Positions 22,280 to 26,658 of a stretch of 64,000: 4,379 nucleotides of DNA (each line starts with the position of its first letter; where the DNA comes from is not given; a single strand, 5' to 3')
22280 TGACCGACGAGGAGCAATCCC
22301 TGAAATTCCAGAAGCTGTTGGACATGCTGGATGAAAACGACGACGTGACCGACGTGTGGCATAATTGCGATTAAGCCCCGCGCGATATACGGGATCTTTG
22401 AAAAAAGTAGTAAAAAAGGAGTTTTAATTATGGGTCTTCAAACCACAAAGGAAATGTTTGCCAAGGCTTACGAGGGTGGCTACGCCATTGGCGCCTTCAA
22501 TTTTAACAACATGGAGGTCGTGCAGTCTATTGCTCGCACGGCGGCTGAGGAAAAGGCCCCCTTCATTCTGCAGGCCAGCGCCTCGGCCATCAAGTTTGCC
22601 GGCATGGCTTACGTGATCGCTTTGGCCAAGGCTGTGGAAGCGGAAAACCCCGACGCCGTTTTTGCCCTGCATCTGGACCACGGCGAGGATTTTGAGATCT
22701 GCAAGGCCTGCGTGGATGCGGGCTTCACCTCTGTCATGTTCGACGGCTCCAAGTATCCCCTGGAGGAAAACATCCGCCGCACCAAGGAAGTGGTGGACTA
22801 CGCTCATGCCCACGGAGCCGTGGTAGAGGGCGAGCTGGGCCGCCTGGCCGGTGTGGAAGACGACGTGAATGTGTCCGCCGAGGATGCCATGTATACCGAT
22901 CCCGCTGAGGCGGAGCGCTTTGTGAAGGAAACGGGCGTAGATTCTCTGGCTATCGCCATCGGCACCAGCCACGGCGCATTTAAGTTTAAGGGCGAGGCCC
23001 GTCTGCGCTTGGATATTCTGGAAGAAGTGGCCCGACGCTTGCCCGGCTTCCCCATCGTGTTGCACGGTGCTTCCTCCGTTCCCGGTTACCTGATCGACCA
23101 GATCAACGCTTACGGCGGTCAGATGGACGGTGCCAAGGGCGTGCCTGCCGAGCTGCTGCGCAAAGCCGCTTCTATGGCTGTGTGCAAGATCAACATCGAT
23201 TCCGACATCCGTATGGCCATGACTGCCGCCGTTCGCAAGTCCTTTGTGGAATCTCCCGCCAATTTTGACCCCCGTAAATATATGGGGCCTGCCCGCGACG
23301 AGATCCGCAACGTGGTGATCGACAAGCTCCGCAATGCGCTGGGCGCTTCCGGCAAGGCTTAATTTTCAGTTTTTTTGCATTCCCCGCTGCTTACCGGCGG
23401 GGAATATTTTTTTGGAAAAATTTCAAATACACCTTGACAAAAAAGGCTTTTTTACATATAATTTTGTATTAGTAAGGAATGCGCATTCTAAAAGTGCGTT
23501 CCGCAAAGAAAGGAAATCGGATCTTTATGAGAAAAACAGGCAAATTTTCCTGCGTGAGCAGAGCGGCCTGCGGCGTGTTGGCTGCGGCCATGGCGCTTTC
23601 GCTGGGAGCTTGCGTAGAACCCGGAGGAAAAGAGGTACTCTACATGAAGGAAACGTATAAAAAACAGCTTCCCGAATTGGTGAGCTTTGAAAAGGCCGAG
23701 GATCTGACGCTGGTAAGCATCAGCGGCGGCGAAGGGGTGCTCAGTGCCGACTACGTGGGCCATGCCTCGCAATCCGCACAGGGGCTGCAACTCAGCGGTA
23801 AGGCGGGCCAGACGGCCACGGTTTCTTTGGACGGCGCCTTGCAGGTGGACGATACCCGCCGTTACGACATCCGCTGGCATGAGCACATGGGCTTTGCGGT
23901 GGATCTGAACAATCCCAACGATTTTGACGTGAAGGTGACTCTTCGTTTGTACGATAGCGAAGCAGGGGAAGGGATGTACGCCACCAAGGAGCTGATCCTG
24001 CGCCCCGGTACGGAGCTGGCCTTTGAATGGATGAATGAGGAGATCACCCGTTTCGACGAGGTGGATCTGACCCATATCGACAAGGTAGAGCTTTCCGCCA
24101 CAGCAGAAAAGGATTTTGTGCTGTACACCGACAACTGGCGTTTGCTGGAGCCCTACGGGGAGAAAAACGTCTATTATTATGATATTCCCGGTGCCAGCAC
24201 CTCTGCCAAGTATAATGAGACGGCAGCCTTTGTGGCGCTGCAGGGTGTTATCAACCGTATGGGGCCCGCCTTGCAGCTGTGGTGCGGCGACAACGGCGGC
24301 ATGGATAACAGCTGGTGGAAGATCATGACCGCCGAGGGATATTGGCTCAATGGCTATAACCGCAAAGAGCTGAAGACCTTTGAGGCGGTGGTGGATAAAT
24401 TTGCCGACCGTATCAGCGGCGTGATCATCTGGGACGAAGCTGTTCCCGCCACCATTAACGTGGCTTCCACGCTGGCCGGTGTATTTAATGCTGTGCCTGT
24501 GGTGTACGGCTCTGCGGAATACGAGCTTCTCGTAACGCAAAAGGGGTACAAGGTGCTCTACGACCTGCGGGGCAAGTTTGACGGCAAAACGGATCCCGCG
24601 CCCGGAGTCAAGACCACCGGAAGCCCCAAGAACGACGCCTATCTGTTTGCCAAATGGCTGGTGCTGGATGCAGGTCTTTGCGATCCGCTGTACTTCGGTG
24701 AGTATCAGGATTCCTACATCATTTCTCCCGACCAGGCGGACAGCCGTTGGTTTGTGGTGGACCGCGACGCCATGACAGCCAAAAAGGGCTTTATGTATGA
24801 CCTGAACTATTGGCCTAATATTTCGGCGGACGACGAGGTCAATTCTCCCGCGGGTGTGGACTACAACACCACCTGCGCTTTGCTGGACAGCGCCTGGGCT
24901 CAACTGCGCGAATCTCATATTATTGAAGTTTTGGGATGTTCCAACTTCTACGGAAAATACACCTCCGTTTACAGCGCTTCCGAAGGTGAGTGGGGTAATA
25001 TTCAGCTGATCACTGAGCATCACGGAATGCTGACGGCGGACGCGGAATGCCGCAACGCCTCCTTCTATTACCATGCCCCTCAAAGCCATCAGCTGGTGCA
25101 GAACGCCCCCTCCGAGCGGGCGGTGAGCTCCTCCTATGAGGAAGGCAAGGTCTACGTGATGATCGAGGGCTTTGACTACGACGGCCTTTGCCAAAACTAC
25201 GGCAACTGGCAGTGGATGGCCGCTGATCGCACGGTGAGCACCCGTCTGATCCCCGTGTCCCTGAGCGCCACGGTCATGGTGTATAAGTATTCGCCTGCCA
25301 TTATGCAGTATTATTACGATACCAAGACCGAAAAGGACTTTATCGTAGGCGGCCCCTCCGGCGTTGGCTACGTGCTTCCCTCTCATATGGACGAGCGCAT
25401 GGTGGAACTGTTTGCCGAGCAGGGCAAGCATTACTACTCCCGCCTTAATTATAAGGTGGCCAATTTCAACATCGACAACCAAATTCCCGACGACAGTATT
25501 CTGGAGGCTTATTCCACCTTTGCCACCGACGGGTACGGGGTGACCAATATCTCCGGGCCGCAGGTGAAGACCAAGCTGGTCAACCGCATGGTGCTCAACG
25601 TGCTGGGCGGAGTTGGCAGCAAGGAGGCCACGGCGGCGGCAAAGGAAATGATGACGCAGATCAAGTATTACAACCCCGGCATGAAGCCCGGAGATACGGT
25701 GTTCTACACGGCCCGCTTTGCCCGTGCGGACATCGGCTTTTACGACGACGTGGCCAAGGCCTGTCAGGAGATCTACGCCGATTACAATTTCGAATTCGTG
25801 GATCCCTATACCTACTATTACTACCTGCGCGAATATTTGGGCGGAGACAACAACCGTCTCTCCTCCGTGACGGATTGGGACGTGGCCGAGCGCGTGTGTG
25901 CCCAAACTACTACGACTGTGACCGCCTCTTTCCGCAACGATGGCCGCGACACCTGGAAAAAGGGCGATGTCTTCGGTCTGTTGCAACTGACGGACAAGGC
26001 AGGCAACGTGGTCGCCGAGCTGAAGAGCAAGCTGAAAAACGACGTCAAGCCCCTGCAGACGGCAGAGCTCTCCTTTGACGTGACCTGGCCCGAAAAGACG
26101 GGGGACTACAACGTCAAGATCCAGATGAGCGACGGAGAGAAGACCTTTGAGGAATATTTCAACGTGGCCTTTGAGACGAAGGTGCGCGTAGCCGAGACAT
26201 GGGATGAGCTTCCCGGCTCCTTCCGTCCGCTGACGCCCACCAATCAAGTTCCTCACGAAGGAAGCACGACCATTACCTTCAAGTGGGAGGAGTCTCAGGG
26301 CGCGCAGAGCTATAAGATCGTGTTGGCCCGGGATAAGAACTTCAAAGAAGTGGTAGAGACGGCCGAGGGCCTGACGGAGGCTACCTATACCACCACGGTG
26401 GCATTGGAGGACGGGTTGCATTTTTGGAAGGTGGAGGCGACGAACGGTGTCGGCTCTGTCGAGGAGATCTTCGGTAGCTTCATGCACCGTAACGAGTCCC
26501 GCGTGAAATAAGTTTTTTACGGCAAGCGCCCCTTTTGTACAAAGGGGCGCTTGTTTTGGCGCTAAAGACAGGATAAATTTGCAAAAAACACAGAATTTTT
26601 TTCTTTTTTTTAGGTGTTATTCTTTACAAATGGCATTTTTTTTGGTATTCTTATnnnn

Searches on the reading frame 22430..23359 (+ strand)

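Call 13: search_protein_families(library=pfam, proteins=[window:22430-23359:+], max_evalue=0.001)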
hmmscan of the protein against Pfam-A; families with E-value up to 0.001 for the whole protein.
window:22430-23359:+ (310 aa): 1 family
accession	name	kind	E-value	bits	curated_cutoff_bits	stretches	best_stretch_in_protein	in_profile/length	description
PF01116.26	F_bP_aldolase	-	2.2e-99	332.9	25.5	1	5-309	2-277/277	Fructose-bisphosphate aldolase class-II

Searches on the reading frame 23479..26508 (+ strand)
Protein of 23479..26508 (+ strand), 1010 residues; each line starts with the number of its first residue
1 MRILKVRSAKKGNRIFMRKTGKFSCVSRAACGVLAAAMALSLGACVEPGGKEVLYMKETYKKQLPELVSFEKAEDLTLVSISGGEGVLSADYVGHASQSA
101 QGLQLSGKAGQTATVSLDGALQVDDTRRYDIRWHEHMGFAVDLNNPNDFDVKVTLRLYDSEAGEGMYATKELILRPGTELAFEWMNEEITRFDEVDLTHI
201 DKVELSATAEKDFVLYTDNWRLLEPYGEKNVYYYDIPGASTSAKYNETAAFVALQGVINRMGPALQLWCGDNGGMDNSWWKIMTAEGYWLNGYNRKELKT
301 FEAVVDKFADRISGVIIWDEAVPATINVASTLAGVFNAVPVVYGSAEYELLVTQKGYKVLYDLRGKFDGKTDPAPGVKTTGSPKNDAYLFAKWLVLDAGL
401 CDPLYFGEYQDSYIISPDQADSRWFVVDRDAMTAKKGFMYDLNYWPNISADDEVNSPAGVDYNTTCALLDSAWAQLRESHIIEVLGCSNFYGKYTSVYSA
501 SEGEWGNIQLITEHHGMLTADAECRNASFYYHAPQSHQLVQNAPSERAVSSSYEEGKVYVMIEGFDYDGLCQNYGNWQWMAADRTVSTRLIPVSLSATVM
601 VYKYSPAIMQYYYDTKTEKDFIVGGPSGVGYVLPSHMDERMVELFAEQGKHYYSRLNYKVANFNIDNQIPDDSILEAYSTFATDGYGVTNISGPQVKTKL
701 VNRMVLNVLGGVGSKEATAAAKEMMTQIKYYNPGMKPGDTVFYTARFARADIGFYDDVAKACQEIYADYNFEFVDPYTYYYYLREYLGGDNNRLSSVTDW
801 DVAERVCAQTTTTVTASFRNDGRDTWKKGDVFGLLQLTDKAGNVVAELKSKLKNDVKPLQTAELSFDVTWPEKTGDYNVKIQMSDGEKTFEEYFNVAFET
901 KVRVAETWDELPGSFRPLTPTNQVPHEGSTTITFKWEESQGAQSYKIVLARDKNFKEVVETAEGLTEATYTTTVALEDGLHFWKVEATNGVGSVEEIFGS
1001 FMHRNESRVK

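Call 13: search_protein_families(library=pfam, proteins=[window:23479-26508:+], max_evalue=0.001)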
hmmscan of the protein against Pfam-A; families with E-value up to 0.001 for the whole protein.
window:23479-26508:+ (1010 aa): 3 families
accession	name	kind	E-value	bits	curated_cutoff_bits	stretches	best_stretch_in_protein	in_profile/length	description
PF14323.11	GxGYxYP_C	-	1.3e-13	51.8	27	1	557-668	2-111/242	GxGYxYP putative glycoside hydrolase C-terminal domain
PF20957.2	GxGYxYP_N_2nd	-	4.4e-10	40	24.5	1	312-368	1-54/68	GxGYxYP_N second domain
PF16158.11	N_BRCA1_IG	-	0.00056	20.9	28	0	807-890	9-98/108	Ig-like domain from next to BRCA1 gene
